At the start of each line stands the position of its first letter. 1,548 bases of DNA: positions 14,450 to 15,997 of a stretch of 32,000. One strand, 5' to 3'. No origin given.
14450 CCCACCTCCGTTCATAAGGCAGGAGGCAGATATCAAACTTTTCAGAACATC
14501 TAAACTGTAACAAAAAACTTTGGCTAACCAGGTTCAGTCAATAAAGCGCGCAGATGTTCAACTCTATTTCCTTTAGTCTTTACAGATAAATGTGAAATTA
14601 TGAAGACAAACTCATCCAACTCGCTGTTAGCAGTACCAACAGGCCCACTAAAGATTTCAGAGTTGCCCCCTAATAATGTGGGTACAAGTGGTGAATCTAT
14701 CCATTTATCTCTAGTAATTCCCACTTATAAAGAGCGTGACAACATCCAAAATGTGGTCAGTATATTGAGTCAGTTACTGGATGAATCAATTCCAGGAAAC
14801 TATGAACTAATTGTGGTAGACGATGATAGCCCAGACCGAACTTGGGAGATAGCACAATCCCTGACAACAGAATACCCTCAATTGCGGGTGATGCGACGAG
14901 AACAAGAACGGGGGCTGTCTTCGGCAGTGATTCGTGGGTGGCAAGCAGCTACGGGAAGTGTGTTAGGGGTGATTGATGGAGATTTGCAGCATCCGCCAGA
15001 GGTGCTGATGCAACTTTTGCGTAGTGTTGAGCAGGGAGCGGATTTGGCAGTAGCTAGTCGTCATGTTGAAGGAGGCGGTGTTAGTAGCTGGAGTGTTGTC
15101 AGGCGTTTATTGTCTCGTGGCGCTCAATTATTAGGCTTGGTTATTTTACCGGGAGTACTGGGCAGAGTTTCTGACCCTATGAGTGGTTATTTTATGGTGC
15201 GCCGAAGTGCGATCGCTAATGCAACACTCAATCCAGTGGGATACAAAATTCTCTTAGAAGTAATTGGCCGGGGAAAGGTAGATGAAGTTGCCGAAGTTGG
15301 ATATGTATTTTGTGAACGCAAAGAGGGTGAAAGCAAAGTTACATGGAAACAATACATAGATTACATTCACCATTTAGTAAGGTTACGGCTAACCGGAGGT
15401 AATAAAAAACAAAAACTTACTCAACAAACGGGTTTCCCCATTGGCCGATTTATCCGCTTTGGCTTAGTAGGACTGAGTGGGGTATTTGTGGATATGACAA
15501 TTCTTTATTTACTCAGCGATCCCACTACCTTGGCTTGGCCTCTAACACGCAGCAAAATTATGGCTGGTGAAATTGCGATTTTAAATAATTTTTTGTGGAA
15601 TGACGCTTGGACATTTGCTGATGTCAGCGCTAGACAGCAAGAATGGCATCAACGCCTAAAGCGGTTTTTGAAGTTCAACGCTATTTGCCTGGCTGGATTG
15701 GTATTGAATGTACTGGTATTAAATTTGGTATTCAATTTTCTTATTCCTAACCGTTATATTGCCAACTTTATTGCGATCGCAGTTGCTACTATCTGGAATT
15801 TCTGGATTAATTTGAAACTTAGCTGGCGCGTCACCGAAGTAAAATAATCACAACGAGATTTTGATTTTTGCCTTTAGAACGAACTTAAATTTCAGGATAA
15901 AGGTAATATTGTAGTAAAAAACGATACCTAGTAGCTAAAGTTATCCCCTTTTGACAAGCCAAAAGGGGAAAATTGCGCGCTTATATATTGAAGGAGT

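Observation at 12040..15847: AT-rich surface-glycosylation module apparently inserted between phoU and the Crp-porin genes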

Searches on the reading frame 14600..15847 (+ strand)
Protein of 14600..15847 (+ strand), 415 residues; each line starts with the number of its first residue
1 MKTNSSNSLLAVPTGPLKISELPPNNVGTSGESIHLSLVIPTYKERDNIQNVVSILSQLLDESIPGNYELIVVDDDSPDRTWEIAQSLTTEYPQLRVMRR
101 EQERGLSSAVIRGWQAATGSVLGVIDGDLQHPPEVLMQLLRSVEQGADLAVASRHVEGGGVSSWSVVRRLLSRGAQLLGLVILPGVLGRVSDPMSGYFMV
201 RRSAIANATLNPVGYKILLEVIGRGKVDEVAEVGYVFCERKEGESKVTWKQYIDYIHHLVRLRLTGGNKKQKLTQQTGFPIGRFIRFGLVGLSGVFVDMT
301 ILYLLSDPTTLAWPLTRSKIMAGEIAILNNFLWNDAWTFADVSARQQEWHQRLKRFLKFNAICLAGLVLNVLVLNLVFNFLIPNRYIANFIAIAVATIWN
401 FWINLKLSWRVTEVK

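Call 4: search_protein_families(library=pfam, proteins=[window:14600-15847:+], max_evalue=0.1)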
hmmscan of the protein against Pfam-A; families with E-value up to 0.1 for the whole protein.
window:14600-15847:+ (415 aa): 4 families
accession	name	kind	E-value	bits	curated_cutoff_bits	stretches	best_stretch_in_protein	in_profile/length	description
PF00535.33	Glycos_transf_2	-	2.8e-32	112.4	23.3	1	37-203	1-162/168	Glycosyl transferase family 2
PF04138.20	GtrA_DPMS_TM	-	1.8e-24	86.6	26.1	1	286-408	1-116/117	GtrA/DPMS, transmembrane domain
PF13641.12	Glyco_tranf_2_3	-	2.1e-07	31.6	27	1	36-151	3-118/230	Glycosyltransferase like family 2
PF10111.15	Glyco_tranf_2_2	-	0.0012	18.9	27.3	1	37-140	1-103/276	Glycosyltransferase like family 2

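Call 5: search_protein_families(library=ncbifam, proteins=[window:14600-15847:+], max_evalue=0.1)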
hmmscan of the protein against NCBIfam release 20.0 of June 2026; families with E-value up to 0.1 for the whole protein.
window:14600-15847:+ (415 aa): 23 families
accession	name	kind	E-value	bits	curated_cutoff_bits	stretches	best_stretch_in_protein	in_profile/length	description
NF047588.1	GlcsyltransPgfSStrep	equivalog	1e-21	77.5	500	1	35-169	2-136/308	glycosyltransferase PgfS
TIGR03937.1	PgaC_IcaA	equivalog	1.1e-14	54.2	422.3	1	33-149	44-156/407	poly-beta-1,6-N-acetyl-D-glucosamine synthase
NF041875.1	EPS_EpsD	equivalog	1.9e-14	53.8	370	1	36-148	1-109/325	exopolysaccharide biosynthesis glycosyltransferase EpsD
NF007986.1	PRK10714.1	equivalog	3.5e-14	52.5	529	1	36-261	8-224/316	undecaprenyl-phosphate 4-deoxy-4-formamido-L-arabinose transferase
NF007482.0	PRK10073.1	equivalog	3.8e-12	45.9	423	1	33-152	5-118/334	glycosyltransferase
NF010496.0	PRK13915.1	equivalog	4.3e-12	45.7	262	1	32-141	29-140/307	glucosyl-3-phosphoglycerate synthase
TIGR03965.1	mycofact_glyco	equivalog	6.9e-12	45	280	1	34-175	74-215/467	mycofactocin biosynthesis glycosyltransferase MftF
TIGR04283.1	glyco_like_mftF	equivalog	7.1e-11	42.1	182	1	36-148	1-103/221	TIGR04283 family arsenosugar biosynthesis glycosyltransferase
TIGR03469.1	HpnB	hypoth_equivalog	1.4e-10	40.8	379.25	1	36-156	46-172/386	hopene-associated glycosyltransferase HpnB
TIGR04182.1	glyco_TIGR04182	equivalog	1.3e-09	37.9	325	1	37-241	3-194/293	S-layer glycoprotein N-glycosyltransferase AglJ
NF038302.1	EPS_HpsE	equivalog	1.9e-09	36.9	300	1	35-129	2-97/307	hormogonium polysaccharide biosynthesis glycosyltransferase HpsE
NF053739.1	GlytfEpsEBac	equivalog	1e-07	31.3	450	1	38-128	5-92/265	glycosyltransferase EpsE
NF047683.1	TeichurnBiosyTuaG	equivalog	6.1e-07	29.3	400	1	35-141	7-109/252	teichuronic acid biosynthesis protein TuaG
NF041391.1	DPhHxTase_Halo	equivalog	8.8e-07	28.1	375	1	42-159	3-109/213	dolichyl-phosphate hexose transferase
NF050050.1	ProtGlycPglI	equivalog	6.6e-06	25.7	500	1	35-153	3-118/306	GalNAc(5)-diNAcBac-PP-undecaprenol beta-1,3-glucosyltransferase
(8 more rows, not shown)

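Call 9: find_related_loci(query=window:14600-15847:+, collection=genome_contigs, flank=10000)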
Query window:14600-15847:+ (415 aa) in genome_contigs; peptide patterns used: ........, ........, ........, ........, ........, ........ (x = any residue, [..] = any of these).
600 stretches matched a pattern (row limit reached: there are more); 520 encode a relative of the query (tblastn E <= 1e-3); the best 80 are kept; 80 distinct loci.
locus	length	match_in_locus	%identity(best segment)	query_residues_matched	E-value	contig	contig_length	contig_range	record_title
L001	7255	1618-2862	100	1-415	0e+0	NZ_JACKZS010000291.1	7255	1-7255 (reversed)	Nostoc sp. UCD121 NODE_293_length_7255_cov_7.45277_ID_585, whole genome shotgun sequence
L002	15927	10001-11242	93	1-415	0e+0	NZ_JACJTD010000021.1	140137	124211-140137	Nostoc foliaceum FACHB-393 contig21, whole genome shotgun sequence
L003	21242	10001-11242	92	1-415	0e+0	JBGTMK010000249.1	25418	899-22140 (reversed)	MAG: Nostoc sp. isolate JTS-RE360 k141_2201291, whole genome shotgun sequence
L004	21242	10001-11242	92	1-415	0e+0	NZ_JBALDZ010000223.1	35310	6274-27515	MAG: Nostoc sp. isolate P3034 bin 5 NODE_942_length_35310_cov_71.081017, whole genome shotgun sequence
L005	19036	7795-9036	90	1-415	0e+0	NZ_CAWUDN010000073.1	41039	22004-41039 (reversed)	Nostoc sp. PCC 9305 isolate Nostoc CCY 9926 NODE_73_length_41039_cov_145.043505, whole genome shotgun sequence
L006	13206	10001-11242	91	1-415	0e+0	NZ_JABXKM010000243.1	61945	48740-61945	MAG: Nostoc sp. NOS(2021) isolate NOS NODE_21_length_61945_cov_12.228, whole genome shotgun sequence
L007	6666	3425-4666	91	1-415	0e+0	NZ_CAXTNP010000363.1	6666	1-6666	MAG: uncultured Nostoc sp. isolate public_SRR14722145_metawrap_bin.2 public_SRR14722145_metawrap_bin.2_363, whole genome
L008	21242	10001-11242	91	1-415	0e+0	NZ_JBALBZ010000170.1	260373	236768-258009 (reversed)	MAG: Nostoc sp. isolate P10246 bin 10 NODE_3_length_260373_cov_99.027966, whole genome shotgun sequence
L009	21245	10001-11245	100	1-415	0e+0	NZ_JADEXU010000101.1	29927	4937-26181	Nostoc sp. LEGE 12450 NODE_101_length_29927_cov_7.34527, whole genome shotgun sequence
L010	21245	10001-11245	98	1-415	0e+0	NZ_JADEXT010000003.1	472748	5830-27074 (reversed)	Nostoc sp. LEGE 12447 NODE_7_length_47, whole genome shotgun sequence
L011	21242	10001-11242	86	1-415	0e+0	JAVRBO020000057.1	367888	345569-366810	MAG: Nostoc sp. ChiSLP01 Nostoc_sp_ChiSLP01_57, whole genome shotgun sequence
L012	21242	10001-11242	87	1-415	0e+0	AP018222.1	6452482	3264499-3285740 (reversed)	Nostoc linckia NIES-25 DNA, nearly complete genome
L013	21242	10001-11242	85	1-415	0e+0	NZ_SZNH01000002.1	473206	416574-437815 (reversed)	Nostoc sp. PA-18-2419 strain JC1668 voucher PA182419 scaffold2.1, whole genome shotgun sequence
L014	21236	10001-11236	84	1-415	0e+0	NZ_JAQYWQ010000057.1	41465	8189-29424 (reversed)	MAG: Nostoc sp. S13 S13_NODE_119_length_41465_cov_50.4552, whole genome shotgun sequence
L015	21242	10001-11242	86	1-415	0e+0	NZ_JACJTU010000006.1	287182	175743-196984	Nostoc paludosum FACHB-159 contig6, whole genome shotgun sequence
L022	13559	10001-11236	82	1-415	0e+0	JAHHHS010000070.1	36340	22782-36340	MAG: Nostoc indistinguendum CM1-VF10 scaffold_182_c1, whole genome shotgun sequence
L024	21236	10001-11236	81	1-415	0e+0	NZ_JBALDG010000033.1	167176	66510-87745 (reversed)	MAG: Nostoc sp. isolate P14264 bin 5 NODE_91_length_167176_cov_60.475027, whole genome shotgun sequence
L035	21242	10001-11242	81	1-415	0e+0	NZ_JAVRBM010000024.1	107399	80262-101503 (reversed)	MAG: Nostoc sp. ChiQUE01b contig_24, whole genome shotgun sequence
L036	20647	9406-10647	80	1-415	0e+0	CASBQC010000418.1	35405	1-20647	MAG: uncultured cyanobacterium isolate PMM_0081 genome assembly, contig: PMM_0081_000000000418, whole genome shotgun seq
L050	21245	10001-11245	80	1-415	0e+0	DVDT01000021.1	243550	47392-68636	MAG TPA_asm: Trichormus sp. M33_DOE_039 k141_1994126, whole genome shotgun sequence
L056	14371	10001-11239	79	1-415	0e+0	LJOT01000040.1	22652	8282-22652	MAG: Anabaena sp. CRKS33 161, whole genome shotgun sequence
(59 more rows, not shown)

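Call 51: search_protein_families(library=pfam, proteins=[L012:11348-13393:+, L036:7516-9141:-, L050:7903-9708:+, L024:13936-16509:+, L056:5310-6470:-, L022:7732-8652:-, L035:7761-8582:-], max_evalue=0.01)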
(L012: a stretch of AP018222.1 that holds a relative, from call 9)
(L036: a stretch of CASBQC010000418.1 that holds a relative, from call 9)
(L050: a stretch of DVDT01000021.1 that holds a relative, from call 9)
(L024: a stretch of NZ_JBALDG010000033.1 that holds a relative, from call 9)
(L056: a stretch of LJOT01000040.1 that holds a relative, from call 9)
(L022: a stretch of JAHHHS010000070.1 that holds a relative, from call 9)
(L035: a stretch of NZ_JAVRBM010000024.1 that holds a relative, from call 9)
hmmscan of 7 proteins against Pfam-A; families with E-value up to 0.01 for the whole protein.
L012:11348-13393:+ (682 aa): 0 families

L036:7516-9141:- (542 aa): 1 family
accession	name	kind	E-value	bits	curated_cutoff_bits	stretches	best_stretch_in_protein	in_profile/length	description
PF13231.12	PMT_2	-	3.4e-10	40.8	26.1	1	99-258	1-158/160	Dolichyl-phosphate-mannose-protein mannosyltransferase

L050:7903-9708:+ (602 aa): 1 family
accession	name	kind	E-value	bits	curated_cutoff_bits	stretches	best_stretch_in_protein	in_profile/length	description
PF13231.12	PMT_2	-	1.5e-07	32.2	26.1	1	103-197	2-96/160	Dolichyl-phosphate-mannose-protein mannosyltransferase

L024:13936-16509:+ (858 aa): 12 families
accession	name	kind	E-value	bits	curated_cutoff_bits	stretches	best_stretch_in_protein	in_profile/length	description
PF00483.29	NTP_transferase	-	6.9e-60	203.1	21.2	1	19-250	2-244/245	Nucleotidyl transferase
PF02878.22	PGM_PMM_I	-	1.4e-27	96.5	22.5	1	399-529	2-136/138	Phosphoglucomutase/phosphomannomutase, alpha/beta/alpha domain I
PF25084.1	LbH_EIF2B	-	4.3e-16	59.3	54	1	261-343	17-98/105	EIF2B subunit epsilon LbH domain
PF00132.30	Hexapep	-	4e-15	55.2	27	2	284-314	2-32/36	Bacterial transferase hexapeptide (six repeats)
PF02879.22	PGM_PMM_II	-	8.7e-10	39.5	29.3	1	549-647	2-103/103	Phosphoglucomutase/phosphomannomutase, alpha/beta/alpha domain II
PF14602.12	Hexapep_2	-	1.5e-07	31.4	27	1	283-311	1-27/34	Hexapeptide repeat of succinyl-transferase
PF02880.22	PGM_PMM_III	-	1.6e-07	31.9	20.7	1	652-759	2-111/115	Phosphoglucomutase/phosphomannomutase, alpha/beta/alpha domain III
PF25087.1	GMPPB_C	-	1.9e-06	28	39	1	279-381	6-101/110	GMPPB C-terminal domain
PF12804.13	NTP_transf_3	-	2.5e-06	28.2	27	1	19-125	1-97/160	MobA-like NTP transferase domain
PF16314.11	DUF4954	-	6.3e-05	22.2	26.2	1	247-350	156-260/433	Domain of unknown function (DUF4954)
PF24894.1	Hexapep_GlmU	-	0.00034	21.1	23.3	1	285-350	20-83/104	GlmU-like, C-terminal hexapeptide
PF25247.1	LbH_GLGC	-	0.00035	20.9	27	0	251-299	59-106/135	GLGC left-handed parallel beta-helix domain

L056:5310-6470:- (387 aa): 2 families
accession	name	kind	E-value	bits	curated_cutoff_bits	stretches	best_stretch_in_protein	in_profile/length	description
PF04055.27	Radical_SAM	-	2.4e-16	60.8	29.5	1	63-239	1-163/166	Radical SAM superfamily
PF19288.4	CofH_C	-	1.1e-11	45.1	27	1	264-378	8-120/125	CofH/MqnC C-terminal region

L022:7732-8652:- (307 aa): 2 families
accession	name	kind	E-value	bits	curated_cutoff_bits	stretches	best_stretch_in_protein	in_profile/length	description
PF01891.21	CbiM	-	1.5e-61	208.3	23.1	1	2-207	1-205/205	Cobalt uptake substrate-specific transmembrane region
PF13190.11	PDGLE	-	5.9e-16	58.6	27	1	223-303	9-101/102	PDGLE domain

L035:7761-8582:- (274 aa): 1 family
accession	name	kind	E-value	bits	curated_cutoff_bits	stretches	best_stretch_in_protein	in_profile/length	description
PF00005.33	ABC_tran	-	2e-08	35.3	25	1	1-60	17-74/137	ABC transporter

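Call 52: search_solved_structures(query=window:14600-15847:+, max_evalue=0.001)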
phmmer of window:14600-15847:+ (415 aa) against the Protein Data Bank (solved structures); distinct sequences matched with E-value up to 0.001: 15.
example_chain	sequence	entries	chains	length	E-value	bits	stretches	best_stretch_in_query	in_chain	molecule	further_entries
5mlz_A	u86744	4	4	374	3.1e-84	286.6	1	32-410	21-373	Dolichol monophosphate mannose synthase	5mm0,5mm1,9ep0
5ekp_C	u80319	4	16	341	1.6e-13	53.8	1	30-159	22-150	Uncharacterized glycosyltransferase sll0501 | Glycosyltransferase sll0501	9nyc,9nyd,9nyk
5eke_A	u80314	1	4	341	1.6e-13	53.7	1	30-159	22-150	Uncharacterized glycosyltransferase sll0501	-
9nye_A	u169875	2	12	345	1.6e-13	53.7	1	30-159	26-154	Glycosyltransferase sll0501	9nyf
9hwj_A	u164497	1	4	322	3.6e-12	49.3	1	36-263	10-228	Undecaprenyl-phosphate 4-deoxy-4-formamido-L-arabinose transferase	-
9bhc_C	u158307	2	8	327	8.3e-10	41.5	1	36-261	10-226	Undecaprenyl-phosphate 4-deoxy-4-formamido-L-arabinose transferase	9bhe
8vxh_A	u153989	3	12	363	1.1e-09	41.1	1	36-260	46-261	Undecaprenyl-phosphate 4-deoxy-4-formamido-L-arabinose transferase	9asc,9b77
9omj_A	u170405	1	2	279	9.2e-09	38.1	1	31-155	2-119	Glycosyltransferase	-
9omh_A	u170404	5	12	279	1.1e-08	37.8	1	32-155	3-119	Glycosyltransferase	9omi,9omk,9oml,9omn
9omm_A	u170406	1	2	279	1.1e-08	37.8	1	32-155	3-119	Glycosyltransferase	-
3bcv_A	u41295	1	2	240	2.1e-06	30.3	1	36-139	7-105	Putative glycosyltransferase protein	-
2z87_A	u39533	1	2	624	3.5e-06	29.5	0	37-143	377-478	Chondroitin synthase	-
2z86_A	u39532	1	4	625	3.6e-06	29.5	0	37-143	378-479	Chondroitin synthase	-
8bz8_A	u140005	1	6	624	0.00063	22.1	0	28-140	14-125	Glycosyltransferase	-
8bz4_A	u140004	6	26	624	0.00063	22.1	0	28-140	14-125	Glycosyltransferase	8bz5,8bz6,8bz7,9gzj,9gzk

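Call 56: find_homologous_proteins(query=L002:11348-13210:+, max_evalue=1e-50)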
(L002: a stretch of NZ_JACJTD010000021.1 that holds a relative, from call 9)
Query L002:11348-13210:+ (621 aa): 2128 proteins with E <= 1e-50 among 8000 candidates; the best 120 are listed.
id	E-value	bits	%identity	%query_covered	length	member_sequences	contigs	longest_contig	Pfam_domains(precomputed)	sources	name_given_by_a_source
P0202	0.0e+0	1408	100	100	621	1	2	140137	-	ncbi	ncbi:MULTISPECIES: glycosyltransferase family 39 protein [Nostoc]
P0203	0.0e+0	1404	100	100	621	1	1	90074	-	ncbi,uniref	ncbi:glycosyltransferase [Nostoc sp. UIC 10607]|uniref:glycosyltransferase family 39 protein n=1 Tax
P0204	0.0e+0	1389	98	100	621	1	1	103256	-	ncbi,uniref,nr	ncbi:glycosyltransferase family 39 protein [Nostoc sp. NZL]|uniref:glycosyltransferase family 39 pro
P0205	0.0e+0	1287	90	100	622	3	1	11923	-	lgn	-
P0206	0.0e+0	1262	89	100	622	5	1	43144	-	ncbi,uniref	ncbi:glycosyltransferase family 39 protein [Nostoc sp. UHCC 0251]|uniref:glycosyltransferase family 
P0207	0.0e+0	1261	89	100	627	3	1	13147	-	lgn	-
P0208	0.0e+0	1260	89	100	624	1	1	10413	-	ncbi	-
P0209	0.0e+0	1255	88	100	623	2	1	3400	-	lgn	-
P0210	0.0e+0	1251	88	100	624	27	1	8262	-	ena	-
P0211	0.0e+0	1250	88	100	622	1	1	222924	-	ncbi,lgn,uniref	ncbi:glycosyltransferase family 39 protein [Nostoc sp.]|uniref:glycosyltransferase family 39 protein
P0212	0.0e+0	1250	98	91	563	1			-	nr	nr:glycosyltransferase [Nostoc sp. NZL]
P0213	0.0e+0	1248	88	100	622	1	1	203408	-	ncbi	-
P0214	0.0e+0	1247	88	100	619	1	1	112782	-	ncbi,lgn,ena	-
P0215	0.0e+0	1246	88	100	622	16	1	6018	-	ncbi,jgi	jgi:uncharacterized membrane protein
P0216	0.0e+0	1245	87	100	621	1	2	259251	-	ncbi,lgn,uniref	ncbi:MAG: glycosyltransferase [Nostoc sp.]|uniref:glycosyltransferase family 39 protein n=1 Tax=Nost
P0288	0.0e+0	1177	83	100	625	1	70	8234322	-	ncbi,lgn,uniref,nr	ncbi:glycosyltransferase family 39 protein [Nostoc punctiforme]|uniref:Glycosyltransferase RgtA/B/C/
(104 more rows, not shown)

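Call 57: find_encoding_contigs(protein=P0288, flank=8000, max_places=2)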
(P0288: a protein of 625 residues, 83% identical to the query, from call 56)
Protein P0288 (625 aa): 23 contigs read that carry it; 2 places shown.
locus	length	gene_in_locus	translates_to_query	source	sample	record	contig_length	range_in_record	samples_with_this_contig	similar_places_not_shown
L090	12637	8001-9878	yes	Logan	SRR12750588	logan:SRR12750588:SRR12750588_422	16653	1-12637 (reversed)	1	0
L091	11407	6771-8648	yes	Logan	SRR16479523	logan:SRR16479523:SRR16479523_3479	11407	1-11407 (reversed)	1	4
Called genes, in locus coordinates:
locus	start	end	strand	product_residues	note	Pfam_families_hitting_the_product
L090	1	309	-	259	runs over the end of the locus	PF11318:DUF3120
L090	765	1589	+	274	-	PF02673:BacA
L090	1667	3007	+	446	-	PF17820:PDZ_6, PF19238:Radical_SAM_2, PF04459:DUF512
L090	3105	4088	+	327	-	-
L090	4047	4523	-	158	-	-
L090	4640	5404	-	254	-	PF00005:ABC_tran, PF13401:AAA_22 (faint), PF02463:SMC_N (weak), PF13304:AAA_21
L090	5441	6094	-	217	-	PF02361:CbiQ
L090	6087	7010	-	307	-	PF01891:CbiM, PF13190:PDGLE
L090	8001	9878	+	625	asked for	-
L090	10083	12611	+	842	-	PF00483:NTP_transferase, PF12804:NTP_transf_3 (weak), PF00132:Hexapep (weak), PF25084:LbH_EIF2B, PF25087:GMPPB_C, PF00132:Hexapep, PF02878:PGM_PMM_I, PF02879:PGM_PMM_II, +2 more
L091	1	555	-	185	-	?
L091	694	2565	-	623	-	PF00395:SLH (weak), PF04966:OprB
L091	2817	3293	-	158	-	-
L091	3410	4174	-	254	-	PF00005:ABC_tran, PF13401:AAA_22 (faint), PF02463:SMC_N (weak), PF13304:AAA_21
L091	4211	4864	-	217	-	PF02361:CbiQ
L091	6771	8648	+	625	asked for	-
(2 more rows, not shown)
